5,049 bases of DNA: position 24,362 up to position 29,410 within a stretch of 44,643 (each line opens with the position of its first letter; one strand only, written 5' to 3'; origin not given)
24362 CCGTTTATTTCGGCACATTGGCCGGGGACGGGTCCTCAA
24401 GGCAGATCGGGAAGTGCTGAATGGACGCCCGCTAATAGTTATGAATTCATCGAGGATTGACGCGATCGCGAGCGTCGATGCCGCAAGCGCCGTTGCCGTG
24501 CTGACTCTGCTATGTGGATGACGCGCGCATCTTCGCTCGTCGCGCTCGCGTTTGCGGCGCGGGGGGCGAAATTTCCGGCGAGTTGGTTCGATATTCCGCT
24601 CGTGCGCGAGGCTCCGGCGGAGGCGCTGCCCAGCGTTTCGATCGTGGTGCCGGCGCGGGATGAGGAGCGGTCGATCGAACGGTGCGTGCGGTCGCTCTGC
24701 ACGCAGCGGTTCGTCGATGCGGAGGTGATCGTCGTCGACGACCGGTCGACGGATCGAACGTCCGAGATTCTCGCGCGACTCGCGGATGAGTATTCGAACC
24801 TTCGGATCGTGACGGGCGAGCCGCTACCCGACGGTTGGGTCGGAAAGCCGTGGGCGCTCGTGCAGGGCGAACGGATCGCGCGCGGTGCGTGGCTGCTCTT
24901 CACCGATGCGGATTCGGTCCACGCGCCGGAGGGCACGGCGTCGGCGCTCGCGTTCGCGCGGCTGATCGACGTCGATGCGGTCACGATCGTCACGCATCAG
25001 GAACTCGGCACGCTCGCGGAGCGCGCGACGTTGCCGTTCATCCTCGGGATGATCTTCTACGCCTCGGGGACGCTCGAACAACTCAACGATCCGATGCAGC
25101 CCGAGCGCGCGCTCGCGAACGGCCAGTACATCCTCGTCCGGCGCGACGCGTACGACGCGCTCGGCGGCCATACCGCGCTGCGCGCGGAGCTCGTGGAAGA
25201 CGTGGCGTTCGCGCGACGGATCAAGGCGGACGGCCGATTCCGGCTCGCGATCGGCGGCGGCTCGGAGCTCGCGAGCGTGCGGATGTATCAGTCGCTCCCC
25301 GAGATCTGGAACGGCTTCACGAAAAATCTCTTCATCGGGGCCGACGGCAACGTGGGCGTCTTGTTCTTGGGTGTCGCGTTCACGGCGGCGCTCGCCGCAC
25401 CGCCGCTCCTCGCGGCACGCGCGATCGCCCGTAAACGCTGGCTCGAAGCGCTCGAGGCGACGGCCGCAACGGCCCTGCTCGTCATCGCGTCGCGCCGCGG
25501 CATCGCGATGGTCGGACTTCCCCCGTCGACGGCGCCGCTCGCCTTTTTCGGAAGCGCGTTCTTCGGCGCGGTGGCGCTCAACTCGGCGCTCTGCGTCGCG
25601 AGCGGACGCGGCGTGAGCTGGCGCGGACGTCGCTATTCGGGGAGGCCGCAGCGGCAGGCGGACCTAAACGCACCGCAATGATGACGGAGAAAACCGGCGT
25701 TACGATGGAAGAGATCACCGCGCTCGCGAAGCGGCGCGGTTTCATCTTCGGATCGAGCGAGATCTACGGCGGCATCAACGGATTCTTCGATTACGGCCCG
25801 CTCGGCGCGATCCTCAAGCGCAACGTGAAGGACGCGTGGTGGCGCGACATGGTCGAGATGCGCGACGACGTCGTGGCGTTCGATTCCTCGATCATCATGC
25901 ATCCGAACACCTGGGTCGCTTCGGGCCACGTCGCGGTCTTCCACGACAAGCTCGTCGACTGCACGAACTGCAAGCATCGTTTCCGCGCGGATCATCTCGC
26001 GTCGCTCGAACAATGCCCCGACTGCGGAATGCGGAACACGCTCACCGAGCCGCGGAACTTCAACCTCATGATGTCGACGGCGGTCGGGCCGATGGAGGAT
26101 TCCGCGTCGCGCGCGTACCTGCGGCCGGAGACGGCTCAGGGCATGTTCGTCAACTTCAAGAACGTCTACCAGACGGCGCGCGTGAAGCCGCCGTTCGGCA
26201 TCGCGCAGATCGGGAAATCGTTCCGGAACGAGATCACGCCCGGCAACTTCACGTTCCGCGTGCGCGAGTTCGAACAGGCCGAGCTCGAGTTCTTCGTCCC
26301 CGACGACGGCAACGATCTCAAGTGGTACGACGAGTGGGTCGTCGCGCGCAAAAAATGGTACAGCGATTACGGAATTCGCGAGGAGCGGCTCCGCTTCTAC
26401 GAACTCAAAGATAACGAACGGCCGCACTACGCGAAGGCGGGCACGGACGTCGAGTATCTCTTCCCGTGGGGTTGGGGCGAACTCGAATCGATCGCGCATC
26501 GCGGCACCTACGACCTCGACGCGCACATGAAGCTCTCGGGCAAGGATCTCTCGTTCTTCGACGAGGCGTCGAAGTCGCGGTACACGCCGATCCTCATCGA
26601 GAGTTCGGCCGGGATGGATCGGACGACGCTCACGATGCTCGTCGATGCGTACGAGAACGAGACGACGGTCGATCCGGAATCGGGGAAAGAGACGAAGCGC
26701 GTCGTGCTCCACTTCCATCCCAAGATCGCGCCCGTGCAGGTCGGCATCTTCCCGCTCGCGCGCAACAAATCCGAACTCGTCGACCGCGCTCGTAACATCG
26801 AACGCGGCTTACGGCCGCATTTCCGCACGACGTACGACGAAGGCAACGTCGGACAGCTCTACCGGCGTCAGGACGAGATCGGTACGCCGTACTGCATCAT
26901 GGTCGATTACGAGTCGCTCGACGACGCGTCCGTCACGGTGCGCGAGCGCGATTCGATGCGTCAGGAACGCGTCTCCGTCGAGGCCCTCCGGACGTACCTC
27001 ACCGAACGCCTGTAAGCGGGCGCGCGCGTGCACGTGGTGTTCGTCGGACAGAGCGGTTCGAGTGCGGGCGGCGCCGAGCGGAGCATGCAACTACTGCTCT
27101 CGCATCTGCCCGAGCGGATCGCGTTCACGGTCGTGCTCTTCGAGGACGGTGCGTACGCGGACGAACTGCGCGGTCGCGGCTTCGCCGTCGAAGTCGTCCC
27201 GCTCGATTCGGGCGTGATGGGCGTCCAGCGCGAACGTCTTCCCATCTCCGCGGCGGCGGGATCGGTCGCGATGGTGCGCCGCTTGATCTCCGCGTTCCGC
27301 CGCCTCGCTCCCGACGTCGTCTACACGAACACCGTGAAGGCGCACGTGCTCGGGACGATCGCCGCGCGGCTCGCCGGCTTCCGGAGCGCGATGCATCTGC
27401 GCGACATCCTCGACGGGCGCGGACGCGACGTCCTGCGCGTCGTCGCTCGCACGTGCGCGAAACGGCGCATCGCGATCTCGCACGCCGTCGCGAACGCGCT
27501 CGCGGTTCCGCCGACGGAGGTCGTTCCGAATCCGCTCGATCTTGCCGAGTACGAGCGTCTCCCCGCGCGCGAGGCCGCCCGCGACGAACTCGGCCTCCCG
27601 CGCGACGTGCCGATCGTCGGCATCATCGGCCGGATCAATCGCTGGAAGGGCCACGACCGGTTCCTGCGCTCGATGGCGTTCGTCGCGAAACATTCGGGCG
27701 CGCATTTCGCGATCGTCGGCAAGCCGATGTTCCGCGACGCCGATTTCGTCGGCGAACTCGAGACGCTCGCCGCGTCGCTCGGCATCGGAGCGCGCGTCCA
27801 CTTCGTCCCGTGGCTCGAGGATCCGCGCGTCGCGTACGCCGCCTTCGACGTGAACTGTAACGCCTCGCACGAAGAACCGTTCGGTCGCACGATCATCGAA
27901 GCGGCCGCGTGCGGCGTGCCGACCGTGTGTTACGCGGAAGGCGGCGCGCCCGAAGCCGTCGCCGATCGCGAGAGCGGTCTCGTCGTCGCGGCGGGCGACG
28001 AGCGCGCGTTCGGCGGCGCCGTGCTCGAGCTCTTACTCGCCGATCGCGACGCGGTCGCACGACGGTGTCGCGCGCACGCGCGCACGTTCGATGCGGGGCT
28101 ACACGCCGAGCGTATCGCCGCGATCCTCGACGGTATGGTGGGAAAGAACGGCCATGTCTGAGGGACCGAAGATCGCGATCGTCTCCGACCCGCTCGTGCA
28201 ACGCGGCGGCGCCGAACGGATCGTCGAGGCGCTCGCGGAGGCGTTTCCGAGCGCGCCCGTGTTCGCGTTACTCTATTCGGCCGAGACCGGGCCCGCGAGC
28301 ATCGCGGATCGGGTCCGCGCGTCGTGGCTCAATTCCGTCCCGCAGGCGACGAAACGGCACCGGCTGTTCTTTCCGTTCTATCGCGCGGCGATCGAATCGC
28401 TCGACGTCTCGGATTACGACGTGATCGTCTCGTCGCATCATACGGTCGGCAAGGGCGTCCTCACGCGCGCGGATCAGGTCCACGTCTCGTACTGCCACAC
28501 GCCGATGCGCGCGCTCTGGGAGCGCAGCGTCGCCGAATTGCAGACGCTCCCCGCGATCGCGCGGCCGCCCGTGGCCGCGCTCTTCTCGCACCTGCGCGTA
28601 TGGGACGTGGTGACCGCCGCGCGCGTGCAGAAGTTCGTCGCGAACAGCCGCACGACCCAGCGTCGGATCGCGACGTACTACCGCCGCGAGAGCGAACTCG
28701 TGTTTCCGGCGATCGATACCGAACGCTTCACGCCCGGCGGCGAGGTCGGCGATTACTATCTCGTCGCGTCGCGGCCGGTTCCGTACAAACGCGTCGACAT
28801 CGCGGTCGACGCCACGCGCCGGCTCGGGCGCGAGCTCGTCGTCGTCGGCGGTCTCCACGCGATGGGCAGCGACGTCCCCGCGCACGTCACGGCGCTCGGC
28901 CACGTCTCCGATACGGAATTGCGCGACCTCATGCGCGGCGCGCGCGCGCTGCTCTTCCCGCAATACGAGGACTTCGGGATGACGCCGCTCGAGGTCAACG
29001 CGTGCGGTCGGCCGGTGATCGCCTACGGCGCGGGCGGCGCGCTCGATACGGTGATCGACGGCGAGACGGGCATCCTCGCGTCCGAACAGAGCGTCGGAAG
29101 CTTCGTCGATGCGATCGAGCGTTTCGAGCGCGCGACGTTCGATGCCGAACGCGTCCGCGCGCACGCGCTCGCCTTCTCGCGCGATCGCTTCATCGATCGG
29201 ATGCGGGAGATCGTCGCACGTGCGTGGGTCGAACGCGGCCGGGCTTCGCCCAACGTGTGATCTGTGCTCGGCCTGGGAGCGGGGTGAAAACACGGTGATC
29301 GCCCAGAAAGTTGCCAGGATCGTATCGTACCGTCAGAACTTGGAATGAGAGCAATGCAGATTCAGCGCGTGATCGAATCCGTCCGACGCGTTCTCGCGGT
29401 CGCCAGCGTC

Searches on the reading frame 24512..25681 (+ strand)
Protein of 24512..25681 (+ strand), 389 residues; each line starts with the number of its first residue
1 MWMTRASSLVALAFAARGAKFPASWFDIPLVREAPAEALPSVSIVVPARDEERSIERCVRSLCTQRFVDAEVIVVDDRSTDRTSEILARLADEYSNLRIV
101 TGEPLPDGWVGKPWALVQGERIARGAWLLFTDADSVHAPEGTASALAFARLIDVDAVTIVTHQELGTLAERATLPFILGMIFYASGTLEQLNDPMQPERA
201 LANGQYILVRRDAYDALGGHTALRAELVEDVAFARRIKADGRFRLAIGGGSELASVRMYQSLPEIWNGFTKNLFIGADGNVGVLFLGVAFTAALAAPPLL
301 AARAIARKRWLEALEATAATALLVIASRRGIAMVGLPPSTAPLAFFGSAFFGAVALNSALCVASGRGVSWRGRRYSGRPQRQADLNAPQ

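Call 11: search_protein_families(library=pfam, proteins=[window:24512-25681:+])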
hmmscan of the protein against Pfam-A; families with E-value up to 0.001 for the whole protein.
window:24512-25681:+ (389 aa): 4 families
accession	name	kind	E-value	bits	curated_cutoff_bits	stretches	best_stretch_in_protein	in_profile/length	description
PF00535.33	Glycos_transf_2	-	2.6e-23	83.2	23.3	1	43-214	1-164/168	Glycosyl transferase family 2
PF13641.12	Glyco_tranf_2_3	-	1.5e-16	61.6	27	1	40-241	1-198/230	Glycosyltransferase like family 2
PF13506.12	Glyco_transf_21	-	2.4e-08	34.1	21.7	1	111-241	17-141/174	Glycosyl transferase family 21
PF13704.12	Glyco_tranf_2_4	-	4.9e-05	24.2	27.5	1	49-134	1-81/98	Glycosyl transferase family 2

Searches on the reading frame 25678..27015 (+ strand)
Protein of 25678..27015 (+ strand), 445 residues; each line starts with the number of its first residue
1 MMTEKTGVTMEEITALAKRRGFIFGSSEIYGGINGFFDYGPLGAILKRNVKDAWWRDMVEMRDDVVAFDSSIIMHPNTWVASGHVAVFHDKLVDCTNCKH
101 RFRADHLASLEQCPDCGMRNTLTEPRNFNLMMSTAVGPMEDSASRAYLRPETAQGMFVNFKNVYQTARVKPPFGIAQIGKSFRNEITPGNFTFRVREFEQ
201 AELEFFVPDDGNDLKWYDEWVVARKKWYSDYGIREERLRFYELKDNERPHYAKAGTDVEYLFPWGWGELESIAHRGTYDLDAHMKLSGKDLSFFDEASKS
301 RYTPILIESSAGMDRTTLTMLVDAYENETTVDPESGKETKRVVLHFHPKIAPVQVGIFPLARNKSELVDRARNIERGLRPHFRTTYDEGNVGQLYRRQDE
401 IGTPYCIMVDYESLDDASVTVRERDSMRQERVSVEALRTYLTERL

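Call 6: search_protein_families(library=pfam, proteins=[window:25678-27015:+])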
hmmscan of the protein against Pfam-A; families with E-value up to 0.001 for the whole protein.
window:25678-27015:+ (445 aa): 2 families
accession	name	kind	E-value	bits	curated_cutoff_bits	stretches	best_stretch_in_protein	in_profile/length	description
PF03129.25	HGTP_anticodon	-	2.7e-17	63.1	21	1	354-443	1-93/94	Anticodon binding domain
PF00587.30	tRNA-synt_2b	-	3.1e-09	37.6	29.3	1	143-319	8-174/179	tRNA synthetase class II core domain (G, H, P, S and T)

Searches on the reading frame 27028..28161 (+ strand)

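Call 6: search_protein_families(library=pfam, proteins=[window:27028-28161:+])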
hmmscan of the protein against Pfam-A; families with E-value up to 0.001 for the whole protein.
window:27028-28161:+ (377 aa): 7 families
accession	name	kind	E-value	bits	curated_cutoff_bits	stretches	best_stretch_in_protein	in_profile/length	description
PF00534.26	Glycos_transf_1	-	2e-29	102.8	26.4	1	181-351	2-169/172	Glycosyl transferases group 1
PF13692.12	Glyco_trans_1_4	-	1.9e-27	96.7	27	1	195-336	2-140/142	Glycosyl transferases group 1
PF13439.12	Glyco_transf_4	-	3.4e-09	37.4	28.5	1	14-173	2-169/170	Glycosyltransferase Family 4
PF13579.12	Glyco_trans_4_4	-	9e-07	29.8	29.7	1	14-157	1-141/158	Glycosyl transferase 4-like domain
PF20706.3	GT4-conflict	-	4.5e-05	23.1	26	1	188-317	193-326/385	Family 4 Glycosyltransferase in conflict systems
PF13524.12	Glyco_trans_1_2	-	7.6e-05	23.1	25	1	220-367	10-143/144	Glycosyl transferase-like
PF13477.12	Glyco_trans_4_2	-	0.00046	20.8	23.4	1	43-118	16-99/139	Glycosyl transferase 4-like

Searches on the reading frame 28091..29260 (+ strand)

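Call 6: search_protein_families(library=pfam, proteins=[window:28091-29260:+])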
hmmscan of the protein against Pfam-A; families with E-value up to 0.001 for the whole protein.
window:28091-29260:+ (389 aa): 3 families
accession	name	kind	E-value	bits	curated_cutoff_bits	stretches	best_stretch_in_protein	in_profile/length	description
PF00534.26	Glycos_transf_1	-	4.6e-20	72.3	26.4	1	222-349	17-159/172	Glycosyl transferases group 1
PF13692.12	Glyco_trans_1_4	-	6.7e-17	62.5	27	1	227-344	8-138/142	Glycosyl transferases group 1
PF13439.12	Glyco_transf_4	-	1.3e-10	42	28.5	1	39-212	2-170/170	Glycosyltransferase Family 4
